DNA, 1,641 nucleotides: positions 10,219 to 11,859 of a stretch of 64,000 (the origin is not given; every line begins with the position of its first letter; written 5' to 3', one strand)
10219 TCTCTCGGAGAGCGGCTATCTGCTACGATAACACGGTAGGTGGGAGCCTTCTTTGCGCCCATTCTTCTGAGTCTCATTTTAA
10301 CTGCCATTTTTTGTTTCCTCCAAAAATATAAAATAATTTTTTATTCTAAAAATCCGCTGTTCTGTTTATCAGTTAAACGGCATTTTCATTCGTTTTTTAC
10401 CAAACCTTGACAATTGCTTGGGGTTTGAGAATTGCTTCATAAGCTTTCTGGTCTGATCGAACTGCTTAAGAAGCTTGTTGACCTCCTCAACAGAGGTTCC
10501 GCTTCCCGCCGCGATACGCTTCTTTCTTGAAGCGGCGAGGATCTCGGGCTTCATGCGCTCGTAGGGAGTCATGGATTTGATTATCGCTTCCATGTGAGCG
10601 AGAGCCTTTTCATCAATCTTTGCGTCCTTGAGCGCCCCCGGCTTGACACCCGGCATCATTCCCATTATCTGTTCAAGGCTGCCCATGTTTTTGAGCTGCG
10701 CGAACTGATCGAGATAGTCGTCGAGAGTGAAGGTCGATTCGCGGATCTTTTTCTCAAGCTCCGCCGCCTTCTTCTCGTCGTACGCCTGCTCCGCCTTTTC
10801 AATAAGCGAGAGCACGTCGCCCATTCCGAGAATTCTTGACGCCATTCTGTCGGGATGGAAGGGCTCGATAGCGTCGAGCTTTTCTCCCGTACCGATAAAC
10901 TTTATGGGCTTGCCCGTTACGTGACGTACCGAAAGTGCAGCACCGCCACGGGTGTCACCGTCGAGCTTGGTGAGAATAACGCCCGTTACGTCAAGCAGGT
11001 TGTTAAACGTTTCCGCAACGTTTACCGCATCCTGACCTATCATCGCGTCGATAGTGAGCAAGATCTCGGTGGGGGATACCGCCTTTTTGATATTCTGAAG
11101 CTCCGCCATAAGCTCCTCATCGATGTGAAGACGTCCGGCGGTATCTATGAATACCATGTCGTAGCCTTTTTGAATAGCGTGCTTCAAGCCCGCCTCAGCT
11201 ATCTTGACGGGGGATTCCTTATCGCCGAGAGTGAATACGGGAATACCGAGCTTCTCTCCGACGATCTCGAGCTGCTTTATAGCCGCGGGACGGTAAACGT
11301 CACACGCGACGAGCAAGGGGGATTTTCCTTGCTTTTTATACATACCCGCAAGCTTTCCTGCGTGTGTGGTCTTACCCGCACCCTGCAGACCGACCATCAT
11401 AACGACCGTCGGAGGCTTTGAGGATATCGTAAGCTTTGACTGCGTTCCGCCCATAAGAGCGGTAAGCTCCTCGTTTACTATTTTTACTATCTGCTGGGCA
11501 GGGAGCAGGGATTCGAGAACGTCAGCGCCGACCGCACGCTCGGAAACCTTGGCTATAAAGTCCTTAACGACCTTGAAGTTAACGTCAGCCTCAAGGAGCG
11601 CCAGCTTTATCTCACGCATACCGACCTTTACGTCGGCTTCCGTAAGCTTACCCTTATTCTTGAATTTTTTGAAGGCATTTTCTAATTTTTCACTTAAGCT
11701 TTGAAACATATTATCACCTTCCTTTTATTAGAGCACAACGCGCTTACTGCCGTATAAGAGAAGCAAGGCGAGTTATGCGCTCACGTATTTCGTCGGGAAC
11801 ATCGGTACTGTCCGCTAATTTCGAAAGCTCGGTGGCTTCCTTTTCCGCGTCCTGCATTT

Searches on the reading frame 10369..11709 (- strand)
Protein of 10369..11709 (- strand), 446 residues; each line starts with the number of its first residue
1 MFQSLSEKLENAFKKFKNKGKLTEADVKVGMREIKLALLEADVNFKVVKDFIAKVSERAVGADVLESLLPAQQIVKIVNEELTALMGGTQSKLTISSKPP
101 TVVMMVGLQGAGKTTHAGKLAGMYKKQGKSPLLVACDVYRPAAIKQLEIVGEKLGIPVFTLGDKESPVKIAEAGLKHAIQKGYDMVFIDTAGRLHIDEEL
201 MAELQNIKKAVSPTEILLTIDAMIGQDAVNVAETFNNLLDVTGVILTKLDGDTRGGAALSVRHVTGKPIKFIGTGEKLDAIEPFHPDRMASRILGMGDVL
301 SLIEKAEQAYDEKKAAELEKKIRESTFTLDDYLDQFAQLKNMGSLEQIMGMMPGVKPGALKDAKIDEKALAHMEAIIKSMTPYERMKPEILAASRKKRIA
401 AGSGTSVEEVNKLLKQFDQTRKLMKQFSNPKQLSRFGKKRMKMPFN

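Call 19: find_encoding_contigs(protein=window:10369-11709:-, flank=10000, max_places=10)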
Protein window:10369-11709:- (446 aa): no gene with exactly this product is on record in the collection.

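Call 20: find_related_loci(query=window:10369-11709:-, collection=genome_contigs, flank=10000)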
Query window:10369-11709:- (446 aa) in genome_contigs; peptide patterns used: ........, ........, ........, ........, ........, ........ (x = any residue, [..] = any of these).
600 stretches matched a pattern (row limit reached: there are more); 590 encode a relative of the query (tblastn E <= 1e-3); the best 80 are kept; 80 distinct loci.
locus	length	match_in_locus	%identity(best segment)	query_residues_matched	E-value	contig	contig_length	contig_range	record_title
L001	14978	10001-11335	89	1-445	0e+0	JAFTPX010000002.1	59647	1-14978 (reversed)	MAG: Clostridia bacterium isolate RGIG4042 Roe_deer_Cecum-5__c506, whole genome shotgun sequence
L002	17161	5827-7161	87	1-445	0e+0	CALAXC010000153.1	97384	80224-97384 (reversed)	MAG TPA_asm: uncultured Clostridia bacterium isolate SRR6425821_bin.111_CONCOCT_v1.1_MAG genome assembly, contig: ERZ176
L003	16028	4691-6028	88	1-445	0e+0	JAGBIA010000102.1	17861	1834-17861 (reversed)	MAG: Clostridia bacterium isolate RGIG9137 Water_deer_Rectum.Co__c1136798, whole genome shotgun sequence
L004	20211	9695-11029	87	1-445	0e+0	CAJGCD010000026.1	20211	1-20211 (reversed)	MAG: uncultured Clostridia bacterium isolate MAG11 genome assembly, contig: k141_2621322_length_20211_cov_9.8668, whole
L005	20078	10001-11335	85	1-445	0e+0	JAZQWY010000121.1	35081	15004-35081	MAG: Eubacteriales bacterium isolate T1900045163_TC20190157.MAGScoT_cleanbin_000027 SGB_5101_k141_406351, whole genome s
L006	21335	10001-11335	84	1-445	0e+0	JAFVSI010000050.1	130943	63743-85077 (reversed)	MAG: Clostridia bacterium isolate RGIG5350 Sheep_Colon-3__c1534, whole genome shotgun sequence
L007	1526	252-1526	89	1-425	0e+0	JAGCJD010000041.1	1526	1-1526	MAG: Clostridia bacterium isolate RGIG9839 Yak_Rectum-1__c197673, whole genome shotgun sequence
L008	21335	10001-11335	84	1-445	0e+0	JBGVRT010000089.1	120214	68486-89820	MAG: Eubacteriales bacterium isolate fecal_MAG_134 fecal_MAG_134_contig_0089, whole genome shotgun sequence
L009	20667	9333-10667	82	1-445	0e+0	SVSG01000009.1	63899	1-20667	MAG: Oscillospiraceae bacterium isolate SIG663 NODE_11001_length_63899_cov_3.016026, whole genome shotgun sequence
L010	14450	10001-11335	83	2-445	0e+0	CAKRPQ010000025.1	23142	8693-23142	MAG: uncultured Eubacteriales bacterium isolate REFINED_METABAT215_TOP10_CONTIGS_1500_ASSEMBLY_K77_MERGED__Hadza_MoBio_h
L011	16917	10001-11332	82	2-445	0e+0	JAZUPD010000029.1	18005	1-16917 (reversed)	MAG: Eubacteriales bacterium isolate T1900044868_TS20190334.MAGScoT_cleanbin_000031 SGB_3148_k141_1280106, whole genome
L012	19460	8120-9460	80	1-445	0e+0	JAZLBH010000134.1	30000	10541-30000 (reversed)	MAG: Eubacteriales bacterium isolate T1900045064_TC20190058.MAGScoT_cleanbin_000054 SGB_4588_k141_2827337, whole genome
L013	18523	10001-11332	81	1-445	0e+0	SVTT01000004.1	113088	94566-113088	MAG: Oscillospiraceae bacterium isolate SIG702 NODE_4023_length_113088_cov_3.746275, whole genome shotgun sequence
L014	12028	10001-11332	80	2-445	0e+0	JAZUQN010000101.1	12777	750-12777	MAG: Eubacteriales bacterium isolate T1900044857_TS20190323.MAGScoT_cleanbin_000049 SGB_3072_k141_2199972, whole genome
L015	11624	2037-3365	80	1-445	0e+0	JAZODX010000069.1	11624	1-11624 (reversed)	MAG: Eubacteriales bacterium isolate T1900044750_TS20190416.MAGScoT_cleanbin_000096 SGB_2195_k141_2083154, whole genome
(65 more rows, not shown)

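Call 43: search_protein_families(library=pfam, proteins=[L001:2673-6176:-, L001:6206-8548:-, L001:8691-9290:+, L004:2482-6000:-, L004:6017-8332:-, L006:3272-5704:-, L006:5831-6484:+, L006:7184-8131:+, L006:8241-9551:+], max_evalue=0.00001)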
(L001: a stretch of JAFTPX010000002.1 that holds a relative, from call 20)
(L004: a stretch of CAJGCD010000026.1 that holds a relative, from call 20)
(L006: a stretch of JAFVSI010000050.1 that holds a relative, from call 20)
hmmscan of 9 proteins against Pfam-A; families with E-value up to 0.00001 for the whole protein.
L001:2673-6176:- (1167 aa): 6 families
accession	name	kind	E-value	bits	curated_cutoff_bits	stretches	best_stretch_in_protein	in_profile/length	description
PF07733.18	DNA_pol3_alpha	-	2.9e-98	329.1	23.9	1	295-558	1-260/260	Bacterial DNA polymerase III alpha NTPase domain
PF02811.25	PHP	-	5.3e-62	209.4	26.4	1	6-177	1-164/164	PHP domain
PF17657.6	DNA_pol3_finger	-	5.9e-60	201.8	22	1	562-723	2-166/166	Bacterial DNA polymerase III alpha subunit finger domain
PF14579.12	HHH_6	-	1e-27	96.6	25.6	1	796-883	1-89/90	Helix-hairpin-helix motif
PF01336.31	tRNA_anti-codon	-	2.4e-13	50.3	27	1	983-1062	1-74/75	OB-fold nucleic acid binding domain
PF13742.12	tRNA_anti_2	-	9.6e-06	26.2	27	0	980-1044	19-79/95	OB-fold nucleic acid binding domain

L001:6206-8548:- (780 aa): 1 family
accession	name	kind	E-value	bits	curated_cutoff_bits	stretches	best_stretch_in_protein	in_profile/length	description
PF18989.5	DUF5722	-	8.4e-15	55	30.5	1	178-496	9-344/393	Family of unknown function (DUF5722)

L001:8691-9290:+ (199 aa): 0 families

L004:2482-6000:- (1172 aa): 5 families
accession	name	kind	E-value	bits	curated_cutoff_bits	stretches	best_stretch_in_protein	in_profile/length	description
PF07733.18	DNA_pol3_alpha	-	5e-100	334.8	23.9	1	299-561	1-260/260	Bacterial DNA polymerase III alpha NTPase domain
PF02811.25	PHP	-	1.4e-61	208.1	26.4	1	8-181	1-164/164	PHP domain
PF17657.6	DNA_pol3_finger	-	7.1e-61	204.8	22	1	565-726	2-166/166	Bacterial DNA polymerase III alpha subunit finger domain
PF14579.12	HHH_6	-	6.1e-27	94.1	25.6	1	799-888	1-90/90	Helix-hairpin-helix motif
PF01336.31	tRNA_anti-codon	-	9.7e-13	48.3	27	1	988-1063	2-73/75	OB-fold nucleic acid binding domain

L004:6017-8332:- (771 aa): 1 family
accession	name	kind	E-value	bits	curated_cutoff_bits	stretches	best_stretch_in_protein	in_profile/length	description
PF18989.5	DUF5722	-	1.4e-18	67.4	30.5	1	164-347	6-199/393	Family of unknown function (DUF5722)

L006:3272-5704:- (810 aa): 5 families
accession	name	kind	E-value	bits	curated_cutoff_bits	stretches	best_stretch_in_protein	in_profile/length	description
PF13307.12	Helicase_C_2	-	9.6e-39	133.6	25.3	1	624-788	4-168/170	Helicase C-terminal domain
PF06733.21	DEAD_2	-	5e-18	65.8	21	1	275-417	25-170/172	DEAD_2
PF00270.35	DEAD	-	4.9e-09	36.6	26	0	205-273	5-70/167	DEAD/DEAH box helicase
PF06777.17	HBB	-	3.4e-08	33.8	30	1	518-609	102-190/190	Helical and beta-bridge domain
PF04851.21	ResIII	-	1.2e-06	29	22.5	0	199-242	3-47/164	Type III restriction enzyme, res subunit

L006:5831-6484:+ (217 aa): 1 family
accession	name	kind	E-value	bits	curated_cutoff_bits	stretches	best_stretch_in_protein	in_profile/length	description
PF05389.17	MecA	-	3.5e-28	99.2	22.5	1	9-213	1-220/221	Negative regulator of genetic competence (MecA)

L006:7184-8131:+ (315 aa): 1 family
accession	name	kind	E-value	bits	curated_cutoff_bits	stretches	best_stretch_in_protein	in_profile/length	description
PF03547.23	Mem_trans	-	7.3e-32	110.8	25.7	1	8-305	4-342/343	Membrane transport protein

L006:8241-9551:+ (436 aa): 3 families
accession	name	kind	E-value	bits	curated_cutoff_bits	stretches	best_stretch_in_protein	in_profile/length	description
PF05673.19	DUF815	-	4.7e-92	308.1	23.8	1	185-433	4-248/249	Protein of unknown function (DUF815)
PF20720.3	nSTAND3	-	8.6e-07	29.2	27.2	1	235-298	17-74/155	Novel STAND NTPase 3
PF13191.12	AAA_16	-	5.1e-06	27.5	32.6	0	214-284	4-73/167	AAA ATPase domain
